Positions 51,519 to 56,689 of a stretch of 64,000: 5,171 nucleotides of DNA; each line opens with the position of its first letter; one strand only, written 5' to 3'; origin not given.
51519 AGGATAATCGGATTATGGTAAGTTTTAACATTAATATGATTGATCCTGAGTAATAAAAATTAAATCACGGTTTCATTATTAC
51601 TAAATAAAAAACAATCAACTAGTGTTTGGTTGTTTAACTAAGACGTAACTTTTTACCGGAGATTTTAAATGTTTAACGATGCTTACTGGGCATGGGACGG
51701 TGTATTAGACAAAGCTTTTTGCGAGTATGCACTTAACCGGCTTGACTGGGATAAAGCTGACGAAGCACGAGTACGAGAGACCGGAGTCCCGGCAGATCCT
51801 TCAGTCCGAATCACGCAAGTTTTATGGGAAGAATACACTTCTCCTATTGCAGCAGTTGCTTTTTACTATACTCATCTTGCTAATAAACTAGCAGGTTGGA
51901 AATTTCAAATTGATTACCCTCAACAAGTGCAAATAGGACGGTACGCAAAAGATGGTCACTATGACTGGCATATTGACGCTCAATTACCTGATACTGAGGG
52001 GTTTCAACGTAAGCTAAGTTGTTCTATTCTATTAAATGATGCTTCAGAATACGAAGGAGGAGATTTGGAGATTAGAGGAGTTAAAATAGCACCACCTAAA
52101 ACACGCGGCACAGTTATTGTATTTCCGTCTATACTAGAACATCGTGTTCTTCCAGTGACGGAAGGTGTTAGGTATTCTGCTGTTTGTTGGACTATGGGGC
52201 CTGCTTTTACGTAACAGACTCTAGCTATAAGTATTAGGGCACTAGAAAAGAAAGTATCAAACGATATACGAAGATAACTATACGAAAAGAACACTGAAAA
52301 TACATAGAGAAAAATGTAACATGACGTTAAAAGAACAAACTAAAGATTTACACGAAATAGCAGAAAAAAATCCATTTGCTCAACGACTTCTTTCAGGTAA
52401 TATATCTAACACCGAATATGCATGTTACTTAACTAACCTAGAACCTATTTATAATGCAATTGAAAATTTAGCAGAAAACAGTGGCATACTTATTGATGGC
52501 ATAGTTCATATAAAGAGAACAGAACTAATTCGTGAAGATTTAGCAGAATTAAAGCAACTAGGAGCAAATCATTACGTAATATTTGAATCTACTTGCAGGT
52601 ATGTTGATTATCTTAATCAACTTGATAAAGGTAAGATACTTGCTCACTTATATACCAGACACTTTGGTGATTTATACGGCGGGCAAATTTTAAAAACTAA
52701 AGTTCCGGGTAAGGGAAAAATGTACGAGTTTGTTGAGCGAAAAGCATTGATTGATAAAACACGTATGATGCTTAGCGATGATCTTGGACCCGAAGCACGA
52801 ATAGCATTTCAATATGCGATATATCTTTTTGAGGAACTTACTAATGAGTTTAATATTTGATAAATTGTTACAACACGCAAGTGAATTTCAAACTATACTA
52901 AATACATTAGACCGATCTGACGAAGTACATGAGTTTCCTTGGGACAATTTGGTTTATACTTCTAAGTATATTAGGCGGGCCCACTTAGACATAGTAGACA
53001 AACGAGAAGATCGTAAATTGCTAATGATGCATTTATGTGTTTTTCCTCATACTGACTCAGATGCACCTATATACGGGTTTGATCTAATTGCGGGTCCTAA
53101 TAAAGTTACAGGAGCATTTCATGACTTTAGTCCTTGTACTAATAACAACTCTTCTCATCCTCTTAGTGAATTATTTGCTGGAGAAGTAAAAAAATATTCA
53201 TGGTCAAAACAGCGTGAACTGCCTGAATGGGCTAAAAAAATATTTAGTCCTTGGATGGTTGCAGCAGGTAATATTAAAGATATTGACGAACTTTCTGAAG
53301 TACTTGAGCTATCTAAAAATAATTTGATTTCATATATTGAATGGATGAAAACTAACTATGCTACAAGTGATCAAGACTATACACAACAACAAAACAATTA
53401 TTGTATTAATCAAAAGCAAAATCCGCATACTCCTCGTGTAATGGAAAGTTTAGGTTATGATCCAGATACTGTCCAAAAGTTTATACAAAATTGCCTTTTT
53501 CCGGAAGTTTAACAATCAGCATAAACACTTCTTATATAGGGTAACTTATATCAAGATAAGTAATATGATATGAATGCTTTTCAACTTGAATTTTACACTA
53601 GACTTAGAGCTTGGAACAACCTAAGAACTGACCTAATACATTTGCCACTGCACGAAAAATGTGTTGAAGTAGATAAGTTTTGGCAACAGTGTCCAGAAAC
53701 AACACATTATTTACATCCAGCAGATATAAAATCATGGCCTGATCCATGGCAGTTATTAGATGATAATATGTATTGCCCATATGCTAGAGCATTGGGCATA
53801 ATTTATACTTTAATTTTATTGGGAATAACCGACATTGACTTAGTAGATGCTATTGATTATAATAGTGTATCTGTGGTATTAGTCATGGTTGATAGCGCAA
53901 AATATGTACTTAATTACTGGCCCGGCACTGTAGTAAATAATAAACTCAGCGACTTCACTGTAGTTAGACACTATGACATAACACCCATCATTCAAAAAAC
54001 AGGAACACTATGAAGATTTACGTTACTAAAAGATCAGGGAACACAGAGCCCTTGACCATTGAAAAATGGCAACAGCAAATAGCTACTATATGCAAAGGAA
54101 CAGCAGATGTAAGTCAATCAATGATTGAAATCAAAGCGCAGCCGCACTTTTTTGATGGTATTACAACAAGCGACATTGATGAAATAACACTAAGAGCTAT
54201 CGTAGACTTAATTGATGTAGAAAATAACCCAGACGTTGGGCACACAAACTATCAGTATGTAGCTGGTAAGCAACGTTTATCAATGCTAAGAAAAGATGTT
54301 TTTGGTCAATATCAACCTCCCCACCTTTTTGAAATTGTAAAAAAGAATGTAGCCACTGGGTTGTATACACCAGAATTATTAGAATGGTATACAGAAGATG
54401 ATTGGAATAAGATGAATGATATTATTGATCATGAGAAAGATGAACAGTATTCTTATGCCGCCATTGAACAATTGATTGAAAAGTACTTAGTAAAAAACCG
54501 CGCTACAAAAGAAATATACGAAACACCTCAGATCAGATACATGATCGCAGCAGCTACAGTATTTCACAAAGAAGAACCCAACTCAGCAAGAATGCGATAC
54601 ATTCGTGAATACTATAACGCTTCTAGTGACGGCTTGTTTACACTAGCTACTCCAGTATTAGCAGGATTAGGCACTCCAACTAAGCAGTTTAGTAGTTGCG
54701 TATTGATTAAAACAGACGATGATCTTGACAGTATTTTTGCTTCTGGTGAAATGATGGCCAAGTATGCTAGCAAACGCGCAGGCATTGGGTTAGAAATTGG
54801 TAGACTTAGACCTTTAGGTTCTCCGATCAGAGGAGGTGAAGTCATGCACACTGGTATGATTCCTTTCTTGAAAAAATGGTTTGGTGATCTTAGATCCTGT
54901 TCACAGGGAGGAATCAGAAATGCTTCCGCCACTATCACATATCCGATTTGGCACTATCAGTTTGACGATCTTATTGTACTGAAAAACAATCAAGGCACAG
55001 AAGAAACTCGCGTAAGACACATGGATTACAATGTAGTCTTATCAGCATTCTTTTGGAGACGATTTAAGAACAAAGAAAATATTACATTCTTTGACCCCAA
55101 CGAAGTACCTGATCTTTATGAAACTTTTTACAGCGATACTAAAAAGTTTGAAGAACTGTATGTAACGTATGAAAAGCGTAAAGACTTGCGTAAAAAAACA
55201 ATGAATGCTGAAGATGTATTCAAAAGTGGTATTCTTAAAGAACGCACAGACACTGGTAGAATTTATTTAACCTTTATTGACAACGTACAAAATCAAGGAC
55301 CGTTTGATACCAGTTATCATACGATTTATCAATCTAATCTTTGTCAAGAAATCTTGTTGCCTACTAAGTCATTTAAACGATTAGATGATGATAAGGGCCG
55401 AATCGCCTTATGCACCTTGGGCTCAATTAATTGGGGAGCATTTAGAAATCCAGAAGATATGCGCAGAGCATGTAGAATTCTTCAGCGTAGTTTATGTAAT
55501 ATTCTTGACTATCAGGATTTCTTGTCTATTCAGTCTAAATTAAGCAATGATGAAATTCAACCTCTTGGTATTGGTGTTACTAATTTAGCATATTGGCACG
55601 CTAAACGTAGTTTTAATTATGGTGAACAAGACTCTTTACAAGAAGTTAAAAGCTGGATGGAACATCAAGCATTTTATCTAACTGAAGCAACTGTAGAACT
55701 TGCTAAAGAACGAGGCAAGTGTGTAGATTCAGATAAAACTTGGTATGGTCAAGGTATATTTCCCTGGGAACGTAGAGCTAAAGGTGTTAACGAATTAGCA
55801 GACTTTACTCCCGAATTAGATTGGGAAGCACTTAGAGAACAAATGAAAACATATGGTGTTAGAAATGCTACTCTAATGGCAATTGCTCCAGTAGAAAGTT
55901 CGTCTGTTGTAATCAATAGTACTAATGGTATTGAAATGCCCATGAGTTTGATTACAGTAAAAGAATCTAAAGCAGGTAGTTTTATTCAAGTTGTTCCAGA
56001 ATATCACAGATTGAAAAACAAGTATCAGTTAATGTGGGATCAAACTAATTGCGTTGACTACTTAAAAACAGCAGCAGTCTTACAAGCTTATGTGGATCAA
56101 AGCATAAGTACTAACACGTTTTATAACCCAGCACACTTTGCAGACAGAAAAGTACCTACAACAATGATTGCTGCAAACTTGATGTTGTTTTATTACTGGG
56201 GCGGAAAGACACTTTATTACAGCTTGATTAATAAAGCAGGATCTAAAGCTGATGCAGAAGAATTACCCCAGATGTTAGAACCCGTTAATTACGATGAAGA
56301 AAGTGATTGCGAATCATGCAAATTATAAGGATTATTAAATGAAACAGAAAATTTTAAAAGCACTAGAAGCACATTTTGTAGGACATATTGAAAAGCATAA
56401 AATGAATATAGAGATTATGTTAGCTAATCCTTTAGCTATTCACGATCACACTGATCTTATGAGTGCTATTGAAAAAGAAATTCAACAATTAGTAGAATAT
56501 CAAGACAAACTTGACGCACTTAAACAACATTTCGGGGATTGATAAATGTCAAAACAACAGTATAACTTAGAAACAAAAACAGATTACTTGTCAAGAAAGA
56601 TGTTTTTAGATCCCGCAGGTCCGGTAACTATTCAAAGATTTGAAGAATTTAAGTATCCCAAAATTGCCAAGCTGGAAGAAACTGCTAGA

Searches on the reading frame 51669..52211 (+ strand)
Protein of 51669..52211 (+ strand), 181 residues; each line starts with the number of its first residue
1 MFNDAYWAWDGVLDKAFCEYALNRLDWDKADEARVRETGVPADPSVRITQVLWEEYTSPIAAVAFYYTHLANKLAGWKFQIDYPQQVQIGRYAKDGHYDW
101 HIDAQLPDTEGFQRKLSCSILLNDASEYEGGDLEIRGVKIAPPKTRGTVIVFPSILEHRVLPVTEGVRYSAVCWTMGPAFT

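Call 26: search_protein_families(library=pfam, proteins=[window:51669-52211:+], max_evalue=0.00001)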
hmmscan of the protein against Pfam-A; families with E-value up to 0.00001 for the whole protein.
window:51669-52211:+ (181 aa): 1 family
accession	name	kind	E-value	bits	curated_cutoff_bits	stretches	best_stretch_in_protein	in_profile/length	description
PF13640.12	2OG-FeII_Oxy_3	-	5.8e-16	59.7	27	1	88-175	2-97/98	2OG-Fe(II) oxygenase superfamily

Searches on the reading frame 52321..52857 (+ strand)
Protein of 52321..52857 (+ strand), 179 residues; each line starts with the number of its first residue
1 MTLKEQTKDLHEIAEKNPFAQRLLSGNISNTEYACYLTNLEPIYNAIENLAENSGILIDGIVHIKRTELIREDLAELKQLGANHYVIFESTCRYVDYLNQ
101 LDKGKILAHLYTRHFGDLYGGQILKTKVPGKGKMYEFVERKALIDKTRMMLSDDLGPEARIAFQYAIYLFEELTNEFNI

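Call 26: search_protein_families(library=pfam, proteins=[window:52321-52857:+], max_evalue=0.00001)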
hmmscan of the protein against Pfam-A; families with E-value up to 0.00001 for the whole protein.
window:52321-52857:+ (179 aa): 1 family
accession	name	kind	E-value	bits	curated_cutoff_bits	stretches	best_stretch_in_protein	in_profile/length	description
PF01126.25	Heme_oxygenase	-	1.8e-18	67.6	23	1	2-129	6-141/204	Heme oxygenase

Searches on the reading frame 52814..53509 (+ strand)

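Call 26: search_protein_families(library=pfam, proteins=[window:52814-53509:+], max_evalue=0.00001)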
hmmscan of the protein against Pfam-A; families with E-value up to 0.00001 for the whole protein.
window:52814-53509:+ (232 aa): 1 family
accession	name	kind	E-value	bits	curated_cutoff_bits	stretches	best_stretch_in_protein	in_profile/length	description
PF05996.17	Fe_bilin_red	-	7.7e-24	85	31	1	39-230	33-228/228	Ferredoxin-dependent bilin reductase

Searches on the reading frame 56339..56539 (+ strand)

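Call 3: search_protein_families(library=pfam, proteins=[window:56339-56539:+], max_evalue=1)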
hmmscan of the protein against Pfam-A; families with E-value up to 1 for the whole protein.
window:56339-56539:+ (67 aa): 1 family
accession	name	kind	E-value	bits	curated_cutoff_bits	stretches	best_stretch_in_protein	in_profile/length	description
PF25708.1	Phage_T7_Gp5_9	-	0.071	13.5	24.5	0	45-63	9-27/46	Phage T7 gp5.9 RecBCD inhibitor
